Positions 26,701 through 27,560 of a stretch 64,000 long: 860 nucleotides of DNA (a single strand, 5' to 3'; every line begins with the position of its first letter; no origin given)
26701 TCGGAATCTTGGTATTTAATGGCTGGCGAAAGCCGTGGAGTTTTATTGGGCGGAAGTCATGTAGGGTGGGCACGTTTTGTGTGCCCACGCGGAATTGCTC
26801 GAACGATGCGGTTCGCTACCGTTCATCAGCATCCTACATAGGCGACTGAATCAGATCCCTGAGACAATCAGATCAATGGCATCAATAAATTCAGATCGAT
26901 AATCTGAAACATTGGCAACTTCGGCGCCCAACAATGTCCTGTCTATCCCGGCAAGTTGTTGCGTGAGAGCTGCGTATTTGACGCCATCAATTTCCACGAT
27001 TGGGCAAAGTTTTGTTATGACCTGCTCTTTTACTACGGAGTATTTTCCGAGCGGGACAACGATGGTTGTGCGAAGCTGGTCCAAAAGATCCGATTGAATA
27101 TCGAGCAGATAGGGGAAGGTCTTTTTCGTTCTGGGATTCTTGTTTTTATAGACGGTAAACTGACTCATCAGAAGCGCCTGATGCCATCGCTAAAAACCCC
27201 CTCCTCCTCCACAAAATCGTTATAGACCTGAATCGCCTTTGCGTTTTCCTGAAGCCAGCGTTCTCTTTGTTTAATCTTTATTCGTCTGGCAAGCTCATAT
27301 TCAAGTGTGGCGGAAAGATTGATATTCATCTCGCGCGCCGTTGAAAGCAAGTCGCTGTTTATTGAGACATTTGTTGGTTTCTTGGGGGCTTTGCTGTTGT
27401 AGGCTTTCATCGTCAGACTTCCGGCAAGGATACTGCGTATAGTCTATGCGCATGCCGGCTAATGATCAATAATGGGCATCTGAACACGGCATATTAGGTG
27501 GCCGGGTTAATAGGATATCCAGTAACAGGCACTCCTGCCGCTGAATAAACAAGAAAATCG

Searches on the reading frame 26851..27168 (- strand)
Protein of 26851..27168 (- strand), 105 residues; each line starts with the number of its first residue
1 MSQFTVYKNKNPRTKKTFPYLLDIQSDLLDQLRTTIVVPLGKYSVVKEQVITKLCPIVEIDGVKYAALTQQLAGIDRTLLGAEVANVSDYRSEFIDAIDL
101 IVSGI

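Call 89: search_protein_families(library=pfam, proteins=[window:26851-27168:-], max_evalue=0.001)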
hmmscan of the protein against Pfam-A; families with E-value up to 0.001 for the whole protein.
window:26851-27168:- (105 aa): 1 family
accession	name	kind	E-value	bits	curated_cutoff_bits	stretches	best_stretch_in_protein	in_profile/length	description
PF01845.23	CcdB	-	5e-33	113.8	28.6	1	3-104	1-101/101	CcdB protein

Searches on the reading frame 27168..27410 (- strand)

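Call 89: search_protein_families(library=pfam, proteins=[window:27168-27410:-], max_evalue=0.001)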
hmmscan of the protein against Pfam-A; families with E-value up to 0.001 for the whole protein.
window:27168-27410:- (80 aa): 1 family
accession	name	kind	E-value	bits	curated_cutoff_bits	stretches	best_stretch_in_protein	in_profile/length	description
PF07362.18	CcdA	-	4.9e-29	101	22.4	1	10-80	1-71/71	Post-segregation antitoxin CcdA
